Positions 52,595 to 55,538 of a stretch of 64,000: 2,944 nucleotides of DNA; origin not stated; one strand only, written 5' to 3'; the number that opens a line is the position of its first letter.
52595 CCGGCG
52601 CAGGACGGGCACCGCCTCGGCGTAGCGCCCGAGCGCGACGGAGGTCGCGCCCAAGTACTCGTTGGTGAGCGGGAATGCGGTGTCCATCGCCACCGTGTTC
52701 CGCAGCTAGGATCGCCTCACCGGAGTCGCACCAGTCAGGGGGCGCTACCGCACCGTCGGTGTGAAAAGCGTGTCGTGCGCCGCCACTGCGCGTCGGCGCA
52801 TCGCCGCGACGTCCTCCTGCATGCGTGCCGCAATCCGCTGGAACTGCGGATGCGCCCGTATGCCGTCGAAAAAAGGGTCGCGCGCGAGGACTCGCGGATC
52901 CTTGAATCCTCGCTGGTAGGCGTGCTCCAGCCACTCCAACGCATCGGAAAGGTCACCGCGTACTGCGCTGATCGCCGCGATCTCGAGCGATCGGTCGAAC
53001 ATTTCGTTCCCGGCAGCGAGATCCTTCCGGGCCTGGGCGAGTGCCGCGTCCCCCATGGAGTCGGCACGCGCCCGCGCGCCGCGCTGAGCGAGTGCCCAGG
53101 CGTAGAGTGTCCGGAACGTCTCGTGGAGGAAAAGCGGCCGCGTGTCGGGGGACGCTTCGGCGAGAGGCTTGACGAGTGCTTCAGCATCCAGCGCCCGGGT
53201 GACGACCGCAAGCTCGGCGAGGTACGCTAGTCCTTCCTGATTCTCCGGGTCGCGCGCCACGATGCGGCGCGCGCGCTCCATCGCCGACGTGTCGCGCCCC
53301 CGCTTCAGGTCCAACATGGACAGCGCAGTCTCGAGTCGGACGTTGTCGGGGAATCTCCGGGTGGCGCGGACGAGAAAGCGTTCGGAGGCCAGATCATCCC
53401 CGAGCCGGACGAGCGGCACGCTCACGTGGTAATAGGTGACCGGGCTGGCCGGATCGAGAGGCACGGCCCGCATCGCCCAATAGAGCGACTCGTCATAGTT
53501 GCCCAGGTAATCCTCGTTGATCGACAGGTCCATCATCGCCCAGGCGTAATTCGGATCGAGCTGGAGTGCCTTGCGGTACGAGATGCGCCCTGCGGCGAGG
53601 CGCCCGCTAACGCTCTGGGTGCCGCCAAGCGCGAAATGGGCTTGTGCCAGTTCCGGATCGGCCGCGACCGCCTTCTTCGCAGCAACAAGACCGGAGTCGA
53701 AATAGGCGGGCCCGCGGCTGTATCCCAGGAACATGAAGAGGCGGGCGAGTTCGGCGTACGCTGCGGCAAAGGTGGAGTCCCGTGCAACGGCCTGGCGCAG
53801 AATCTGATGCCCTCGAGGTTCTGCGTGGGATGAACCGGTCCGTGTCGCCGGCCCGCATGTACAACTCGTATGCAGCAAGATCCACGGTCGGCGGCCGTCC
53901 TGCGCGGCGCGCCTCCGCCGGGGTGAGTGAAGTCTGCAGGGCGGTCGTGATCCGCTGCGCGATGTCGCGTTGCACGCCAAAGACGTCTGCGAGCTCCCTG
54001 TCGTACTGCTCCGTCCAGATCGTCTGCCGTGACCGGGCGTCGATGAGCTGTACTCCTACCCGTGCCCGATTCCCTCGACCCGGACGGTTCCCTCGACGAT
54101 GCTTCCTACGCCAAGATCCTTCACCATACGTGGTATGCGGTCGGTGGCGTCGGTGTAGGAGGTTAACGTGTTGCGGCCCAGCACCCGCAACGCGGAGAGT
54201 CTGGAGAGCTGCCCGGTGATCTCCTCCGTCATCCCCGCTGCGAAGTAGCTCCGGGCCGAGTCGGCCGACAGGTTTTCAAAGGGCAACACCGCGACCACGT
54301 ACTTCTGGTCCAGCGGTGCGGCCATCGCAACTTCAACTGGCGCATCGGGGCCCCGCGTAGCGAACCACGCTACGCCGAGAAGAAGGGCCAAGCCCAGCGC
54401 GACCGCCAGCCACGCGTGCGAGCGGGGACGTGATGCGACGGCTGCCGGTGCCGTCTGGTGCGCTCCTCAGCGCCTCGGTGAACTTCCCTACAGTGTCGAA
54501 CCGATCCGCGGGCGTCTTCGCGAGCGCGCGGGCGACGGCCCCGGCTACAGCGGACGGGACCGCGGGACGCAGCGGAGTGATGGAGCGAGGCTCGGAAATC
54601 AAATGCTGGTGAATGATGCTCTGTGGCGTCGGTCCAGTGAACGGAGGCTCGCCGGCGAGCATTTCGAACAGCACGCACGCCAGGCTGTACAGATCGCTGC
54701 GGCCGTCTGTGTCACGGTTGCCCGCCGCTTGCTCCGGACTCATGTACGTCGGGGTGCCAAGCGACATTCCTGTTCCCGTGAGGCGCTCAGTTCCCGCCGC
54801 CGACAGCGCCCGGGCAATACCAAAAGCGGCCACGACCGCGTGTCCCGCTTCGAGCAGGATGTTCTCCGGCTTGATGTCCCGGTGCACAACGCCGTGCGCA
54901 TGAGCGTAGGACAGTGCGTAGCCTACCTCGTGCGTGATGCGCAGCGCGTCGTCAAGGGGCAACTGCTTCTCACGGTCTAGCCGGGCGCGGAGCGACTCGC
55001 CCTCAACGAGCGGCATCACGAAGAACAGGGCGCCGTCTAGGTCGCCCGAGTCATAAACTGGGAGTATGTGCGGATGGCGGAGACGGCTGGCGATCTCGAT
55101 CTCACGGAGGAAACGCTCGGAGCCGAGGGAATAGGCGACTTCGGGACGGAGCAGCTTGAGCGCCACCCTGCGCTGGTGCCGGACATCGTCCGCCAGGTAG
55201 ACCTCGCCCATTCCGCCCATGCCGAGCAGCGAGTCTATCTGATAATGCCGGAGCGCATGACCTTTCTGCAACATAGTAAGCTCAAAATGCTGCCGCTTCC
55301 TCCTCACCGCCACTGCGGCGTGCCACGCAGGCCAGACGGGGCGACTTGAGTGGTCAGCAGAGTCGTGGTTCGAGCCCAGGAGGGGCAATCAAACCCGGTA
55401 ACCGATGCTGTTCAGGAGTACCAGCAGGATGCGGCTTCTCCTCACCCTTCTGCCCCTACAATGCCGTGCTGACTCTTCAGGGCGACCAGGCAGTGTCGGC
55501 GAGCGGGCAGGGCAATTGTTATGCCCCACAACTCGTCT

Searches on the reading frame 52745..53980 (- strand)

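Call 21: search_protein_families(library=pfam, max_evalue=0.01, proteins=[window:52745-53980:-])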
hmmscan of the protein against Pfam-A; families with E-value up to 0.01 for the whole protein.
window:52745-53980:- (411 aa): 8 families
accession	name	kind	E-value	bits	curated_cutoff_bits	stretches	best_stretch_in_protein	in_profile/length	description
PF13414.12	TPR_11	-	4.8e-10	39.4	26.8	0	134-148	16-30/42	TPR repeat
PF13431.12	TPR_17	-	5.7e-09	36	24.4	0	135-152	2-19/34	Tetratricopeptide repeat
PF14559.12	TPR_19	-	3.5e-05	24.5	25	0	202-255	13-66/68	Tetratricopeptide repeat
PF13428.12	TPR_14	-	3.5e-05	24.5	23.5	0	219-257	6-44/44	Tetratricopeptide repeat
PF07719.23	TPR_2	-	6.9e-05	23.1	27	1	112-145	1-34/34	Tetratricopeptide repeat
PF00515.34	TPR_1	-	0.00071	19.7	27.8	0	112-145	1-34/34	Tetratricopeptide repeat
PF13181.12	TPR_8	-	0.00081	19.8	25.7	0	112-145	1-34/34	Tetratricopeptide repeat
PF13424.12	TPR_12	-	0.0094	16.6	30.1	0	113-176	4-75/77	Tetratricopeptide repeat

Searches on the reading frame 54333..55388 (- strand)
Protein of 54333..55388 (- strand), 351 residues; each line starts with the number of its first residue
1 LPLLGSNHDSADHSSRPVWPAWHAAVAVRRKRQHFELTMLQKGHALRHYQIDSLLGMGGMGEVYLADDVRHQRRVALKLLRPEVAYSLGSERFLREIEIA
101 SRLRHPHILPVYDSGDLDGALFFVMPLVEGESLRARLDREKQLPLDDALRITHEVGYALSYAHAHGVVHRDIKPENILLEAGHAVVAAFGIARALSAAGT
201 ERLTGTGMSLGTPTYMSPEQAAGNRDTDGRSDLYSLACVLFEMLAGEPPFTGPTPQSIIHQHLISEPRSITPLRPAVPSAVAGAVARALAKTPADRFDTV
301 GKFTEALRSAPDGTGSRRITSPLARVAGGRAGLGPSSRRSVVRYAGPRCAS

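Call 21: search_protein_families(library=pfam, max_evalue=0.01, proteins=[window:54333-55388:-])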
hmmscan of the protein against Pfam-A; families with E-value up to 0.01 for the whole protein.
window:54333-55388:- (351 aa): 4 families
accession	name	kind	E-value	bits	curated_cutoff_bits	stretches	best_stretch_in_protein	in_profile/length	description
PF00069.31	Pkinase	-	2.2e-46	158.8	31.7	1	49-297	1-252/263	Protein kinase domain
PF07714.23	PK_Tyr_Ser-Thr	-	1.7e-29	103.4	23.1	1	51-296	3-248/258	Protein tyrosine and serine/threonine kinase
PF01636.29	APH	-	0.00012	22.4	23.2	0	64-149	14-97/239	Phosphotransferase enzyme family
PF06293.20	Kdo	-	0.002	18.1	21.3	0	74-183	39-155/207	Lipopolysaccharide kinase (Kdo/WaaP) family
